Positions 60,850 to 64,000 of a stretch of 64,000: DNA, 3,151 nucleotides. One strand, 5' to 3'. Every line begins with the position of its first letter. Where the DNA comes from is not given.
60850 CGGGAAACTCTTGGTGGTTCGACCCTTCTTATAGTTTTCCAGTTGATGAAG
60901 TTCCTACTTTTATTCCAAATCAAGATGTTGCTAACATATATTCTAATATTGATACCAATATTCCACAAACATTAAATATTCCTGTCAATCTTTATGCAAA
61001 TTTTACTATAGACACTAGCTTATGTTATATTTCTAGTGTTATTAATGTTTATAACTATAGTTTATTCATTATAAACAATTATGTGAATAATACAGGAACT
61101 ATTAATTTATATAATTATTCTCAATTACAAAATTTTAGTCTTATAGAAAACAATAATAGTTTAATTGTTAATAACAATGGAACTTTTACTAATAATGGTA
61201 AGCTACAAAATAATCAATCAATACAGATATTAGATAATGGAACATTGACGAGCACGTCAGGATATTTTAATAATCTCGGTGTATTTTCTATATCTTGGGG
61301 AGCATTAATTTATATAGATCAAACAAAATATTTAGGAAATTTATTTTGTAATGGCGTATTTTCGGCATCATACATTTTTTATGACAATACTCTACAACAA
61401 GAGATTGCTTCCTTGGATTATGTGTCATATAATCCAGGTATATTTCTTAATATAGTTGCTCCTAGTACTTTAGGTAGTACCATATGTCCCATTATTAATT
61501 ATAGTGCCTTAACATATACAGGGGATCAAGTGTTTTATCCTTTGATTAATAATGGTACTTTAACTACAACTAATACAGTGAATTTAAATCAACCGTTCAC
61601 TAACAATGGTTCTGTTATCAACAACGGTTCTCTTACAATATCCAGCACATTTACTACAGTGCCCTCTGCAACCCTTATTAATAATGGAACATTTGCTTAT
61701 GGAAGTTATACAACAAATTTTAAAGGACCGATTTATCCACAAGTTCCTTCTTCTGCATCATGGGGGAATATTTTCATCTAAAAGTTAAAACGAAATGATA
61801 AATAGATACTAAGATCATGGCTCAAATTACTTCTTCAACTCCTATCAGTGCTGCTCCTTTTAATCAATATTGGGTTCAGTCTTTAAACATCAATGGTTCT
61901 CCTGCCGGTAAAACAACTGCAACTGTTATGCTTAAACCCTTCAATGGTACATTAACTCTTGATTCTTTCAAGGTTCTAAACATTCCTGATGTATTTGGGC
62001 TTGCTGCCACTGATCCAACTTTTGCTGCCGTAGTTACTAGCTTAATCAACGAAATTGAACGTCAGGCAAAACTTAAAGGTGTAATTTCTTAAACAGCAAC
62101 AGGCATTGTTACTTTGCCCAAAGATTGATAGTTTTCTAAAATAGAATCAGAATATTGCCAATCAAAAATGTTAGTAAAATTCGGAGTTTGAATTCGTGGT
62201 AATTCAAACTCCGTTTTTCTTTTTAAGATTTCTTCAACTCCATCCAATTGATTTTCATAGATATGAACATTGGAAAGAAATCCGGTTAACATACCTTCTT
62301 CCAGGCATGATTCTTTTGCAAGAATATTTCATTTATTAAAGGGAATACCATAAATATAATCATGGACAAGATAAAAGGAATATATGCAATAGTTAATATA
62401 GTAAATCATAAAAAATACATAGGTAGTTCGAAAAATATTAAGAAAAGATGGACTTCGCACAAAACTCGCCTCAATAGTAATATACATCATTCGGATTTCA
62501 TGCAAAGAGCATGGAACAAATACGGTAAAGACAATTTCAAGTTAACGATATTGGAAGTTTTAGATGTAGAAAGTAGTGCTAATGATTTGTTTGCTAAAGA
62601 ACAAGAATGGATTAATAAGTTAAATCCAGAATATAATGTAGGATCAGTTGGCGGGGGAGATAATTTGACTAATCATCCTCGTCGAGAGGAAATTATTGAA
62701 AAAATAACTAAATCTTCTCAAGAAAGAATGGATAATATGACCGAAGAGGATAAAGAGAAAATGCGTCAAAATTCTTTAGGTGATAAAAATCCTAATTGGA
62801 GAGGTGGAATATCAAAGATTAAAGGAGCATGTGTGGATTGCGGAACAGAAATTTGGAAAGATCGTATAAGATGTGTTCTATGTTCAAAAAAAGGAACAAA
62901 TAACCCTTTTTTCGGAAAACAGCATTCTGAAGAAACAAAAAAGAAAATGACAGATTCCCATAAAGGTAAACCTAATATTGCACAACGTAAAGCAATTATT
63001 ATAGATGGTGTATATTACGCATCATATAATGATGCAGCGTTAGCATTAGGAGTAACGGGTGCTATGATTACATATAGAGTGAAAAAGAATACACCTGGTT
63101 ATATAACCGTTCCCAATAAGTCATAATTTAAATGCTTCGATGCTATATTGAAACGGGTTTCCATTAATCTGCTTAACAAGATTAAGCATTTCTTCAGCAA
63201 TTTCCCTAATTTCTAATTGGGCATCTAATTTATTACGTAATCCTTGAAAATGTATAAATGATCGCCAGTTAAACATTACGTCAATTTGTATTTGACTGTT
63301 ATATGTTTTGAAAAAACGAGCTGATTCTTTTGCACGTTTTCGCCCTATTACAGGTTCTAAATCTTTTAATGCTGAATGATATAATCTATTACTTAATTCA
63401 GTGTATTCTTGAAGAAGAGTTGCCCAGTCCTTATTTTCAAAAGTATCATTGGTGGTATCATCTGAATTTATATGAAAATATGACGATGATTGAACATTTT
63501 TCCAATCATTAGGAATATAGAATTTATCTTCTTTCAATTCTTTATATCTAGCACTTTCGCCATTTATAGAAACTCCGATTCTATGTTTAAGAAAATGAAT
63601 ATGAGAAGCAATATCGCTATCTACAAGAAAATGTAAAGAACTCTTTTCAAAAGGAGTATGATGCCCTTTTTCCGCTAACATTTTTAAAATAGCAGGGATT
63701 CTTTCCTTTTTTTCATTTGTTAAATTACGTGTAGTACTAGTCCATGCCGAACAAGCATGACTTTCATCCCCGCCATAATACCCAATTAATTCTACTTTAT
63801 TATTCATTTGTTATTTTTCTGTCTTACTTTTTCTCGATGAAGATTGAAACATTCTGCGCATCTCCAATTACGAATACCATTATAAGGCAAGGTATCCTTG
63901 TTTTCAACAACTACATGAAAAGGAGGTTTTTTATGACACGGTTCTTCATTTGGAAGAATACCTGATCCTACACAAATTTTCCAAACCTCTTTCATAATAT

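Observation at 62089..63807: Intron-less I-TevI homolog plus thyX sits on the homing site of a destroyed thyA: possible homing by non-orthologous gene replacement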

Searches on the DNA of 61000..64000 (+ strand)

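Call 7: search_dna_similar(query=window:61000-64000:+, collection=phages, mode=distant, max_rows=30)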
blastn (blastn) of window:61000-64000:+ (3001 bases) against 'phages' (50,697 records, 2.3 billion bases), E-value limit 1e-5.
Records with a match: 2; places in all: 2; records where one place covers at least 80% of the query: 0.
Best place of each record, by identity: 60-80% 2.
By first word of the organism name: Caudoviricetes 1; Xanthomonas 1.
By host as written in the record: - 1; Xanthomonas oryzae pv. oryzae 1.
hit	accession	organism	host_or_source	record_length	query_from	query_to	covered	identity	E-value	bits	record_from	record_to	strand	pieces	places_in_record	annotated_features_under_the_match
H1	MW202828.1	Caudoviricetes sp.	Manatee Spring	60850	2525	2819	10%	65.5%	2e-8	68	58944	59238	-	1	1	faD-dependent thymidylate synthase | hypothetical protein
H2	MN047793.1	Xanthomonas phage Xoo-sp13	Xanthomonas oryzae pv. oryzae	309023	1632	1738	4%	74.5%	7e-9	70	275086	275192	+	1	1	hypothetical protein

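Call 44: search_rna_families(source=window, start=61000, end=64000, threshold=evalue, max_evalue=1)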
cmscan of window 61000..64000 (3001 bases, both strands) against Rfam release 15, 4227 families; matches with E-value up to 1: 0.
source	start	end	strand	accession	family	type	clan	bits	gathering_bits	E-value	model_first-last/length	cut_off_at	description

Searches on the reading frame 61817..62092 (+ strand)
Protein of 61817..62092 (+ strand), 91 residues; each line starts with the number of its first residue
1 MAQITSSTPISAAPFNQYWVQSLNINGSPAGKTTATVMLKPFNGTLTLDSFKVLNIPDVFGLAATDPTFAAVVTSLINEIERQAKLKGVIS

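Call 3: search_protein_families(library=pfam, proteins=[window:61817-62092:+], max_evalue=0.01)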
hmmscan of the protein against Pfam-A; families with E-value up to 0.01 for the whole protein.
window:61817-62092:+ (91 aa): 0 families

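Call 23: find_related_loci(query=A4, collection=viral_contigs, flank=6000)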
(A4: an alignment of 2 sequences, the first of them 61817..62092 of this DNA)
Query A4 (91 aa) in viral_contigs; peptide patterns used: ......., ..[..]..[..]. (x = any residue, [..] = any of these).
47 stretches matched a pattern; 1 encode a relative of the query (tblastn E <= 1e-3); 1 distinct loci.
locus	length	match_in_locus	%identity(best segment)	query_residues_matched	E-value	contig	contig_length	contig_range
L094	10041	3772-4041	69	1-90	1e-41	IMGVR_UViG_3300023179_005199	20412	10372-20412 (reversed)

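Call 76: search_protein_families(library=phrogs, proteins=[window:61817-62092:+], max_evalue=0.001)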
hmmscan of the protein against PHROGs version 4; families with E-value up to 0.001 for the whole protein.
window:61817-62092:+ (91 aa): 0 families

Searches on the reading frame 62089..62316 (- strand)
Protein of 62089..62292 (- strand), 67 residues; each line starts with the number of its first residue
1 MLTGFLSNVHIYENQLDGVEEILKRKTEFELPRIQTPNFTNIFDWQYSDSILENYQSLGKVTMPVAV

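Call 3: search_protein_families(library=pfam, proteins=[window:62089-62292:-], max_evalue=0.01)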
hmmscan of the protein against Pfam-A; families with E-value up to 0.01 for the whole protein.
window:62089-62292:- (67 aa): 1 family
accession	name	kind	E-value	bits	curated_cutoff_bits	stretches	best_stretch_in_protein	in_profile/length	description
PF00303.24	Thymidylat_synt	-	1.3e-11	44.6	24.3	1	3-67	202-266/266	Thymidylate synthase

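Call 43: search_protein_representatives(alignment_id=A5)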
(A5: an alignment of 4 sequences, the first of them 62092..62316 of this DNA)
Query: 4 sequences, 75 profile positions. Proteins with E-value up to 0.001 (for the whole library): 268; up to 1e-10: 30; up to 1e-30: 0. The best 150 are listed.
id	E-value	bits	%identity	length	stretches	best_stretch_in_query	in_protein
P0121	8.7e-30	118.8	-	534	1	1-75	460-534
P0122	2.8e-24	101.1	-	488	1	1-75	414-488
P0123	3.0e-23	97.8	-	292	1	1-75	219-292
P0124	4.9e-18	81.1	-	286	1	2-75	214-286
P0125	1.0e-17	80.1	-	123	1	1-75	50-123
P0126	3.0e-17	78.6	-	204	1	1-75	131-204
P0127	1.9e-16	76.0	-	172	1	1-75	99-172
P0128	3.0e-16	75.4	-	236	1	1-75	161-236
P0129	4.6e-16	74.8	-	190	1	2-75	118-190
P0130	6.3e-16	74.4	-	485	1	1-75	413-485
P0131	1.5e-15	73.1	-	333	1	1-75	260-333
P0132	6.1e-15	71.2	-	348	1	1-75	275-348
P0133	8.1e-14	67.6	-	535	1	1-75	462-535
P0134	8.4e-14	67.5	-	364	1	1-67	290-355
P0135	1.3e-13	66.9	-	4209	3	26-47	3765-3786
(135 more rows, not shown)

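Call 46: find_encoding_contigs(protein=P0121, flank=8000, max_places=3)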
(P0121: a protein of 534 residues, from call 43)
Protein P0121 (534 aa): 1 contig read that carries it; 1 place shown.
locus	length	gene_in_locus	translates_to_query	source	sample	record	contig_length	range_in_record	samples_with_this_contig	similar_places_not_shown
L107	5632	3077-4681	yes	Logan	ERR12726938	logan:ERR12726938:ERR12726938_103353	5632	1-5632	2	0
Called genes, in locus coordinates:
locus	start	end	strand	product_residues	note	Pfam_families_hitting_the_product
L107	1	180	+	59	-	?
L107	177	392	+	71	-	-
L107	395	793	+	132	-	-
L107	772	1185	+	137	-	PF25708:Phage_T7_Gp5_9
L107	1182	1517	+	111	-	-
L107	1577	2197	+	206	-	PF01687:Flavokinase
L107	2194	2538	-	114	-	-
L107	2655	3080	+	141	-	PF00186:DHFR_1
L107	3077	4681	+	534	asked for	PF00303:Thymidylat_synt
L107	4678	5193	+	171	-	PF04542:Sigma70_r2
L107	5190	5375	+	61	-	-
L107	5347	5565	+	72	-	-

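Call 47: find_encoding_contigs(protein=P0122, flank=8000, max_places=3)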
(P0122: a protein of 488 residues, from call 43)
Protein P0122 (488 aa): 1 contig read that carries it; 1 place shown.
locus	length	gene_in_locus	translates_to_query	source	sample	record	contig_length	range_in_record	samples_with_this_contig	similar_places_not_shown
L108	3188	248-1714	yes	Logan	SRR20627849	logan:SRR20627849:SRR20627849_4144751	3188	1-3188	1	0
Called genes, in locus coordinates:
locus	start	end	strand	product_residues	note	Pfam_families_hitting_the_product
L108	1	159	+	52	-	?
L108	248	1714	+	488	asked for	PF00303:Thymidylat_synt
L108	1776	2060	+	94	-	-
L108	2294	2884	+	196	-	-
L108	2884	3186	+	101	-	?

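Call 76: search_protein_families(library=phrogs, proteins=[window:62089-62292:-], max_evalue=0.001)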
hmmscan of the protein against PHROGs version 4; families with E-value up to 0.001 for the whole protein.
window:62089-62292:- (67 aa): 2 families
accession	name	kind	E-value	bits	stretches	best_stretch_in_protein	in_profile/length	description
phrog_160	-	DNA, RNA and nucleotide metabolism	1e-12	48.7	1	2-67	243-308/335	thymidylate synthase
phrog_5682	-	DNA, RNA and nucleotide metabolism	6.7e-09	36.4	1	6-67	145-209/209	thymidylate synthase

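Call 95: predict_structure(alignment_id=A5)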
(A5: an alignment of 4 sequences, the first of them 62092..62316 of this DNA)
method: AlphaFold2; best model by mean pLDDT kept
length: 75 residues; sequences in the alignment: 4
mean_pLDDT: 46.0   pTM: 0.14
mean pLDDT of the five models: 46.0, 44.5, 41.4, 37.3, 37.3
residues with pLDDT >= 90: 0; 70-90: 0; 50-70: 6; < 50: 69
segments of 3 or more residues with pLDDT < 50: 1-35, 37-55, 61-64, 69-75
pLDDT, mean of each block of 10 residues (from residue 1): 39 45 48 48 46 48 49 44
secondary structure, 60 per line:
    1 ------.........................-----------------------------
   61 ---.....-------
elements in order: H7-31 H64-68
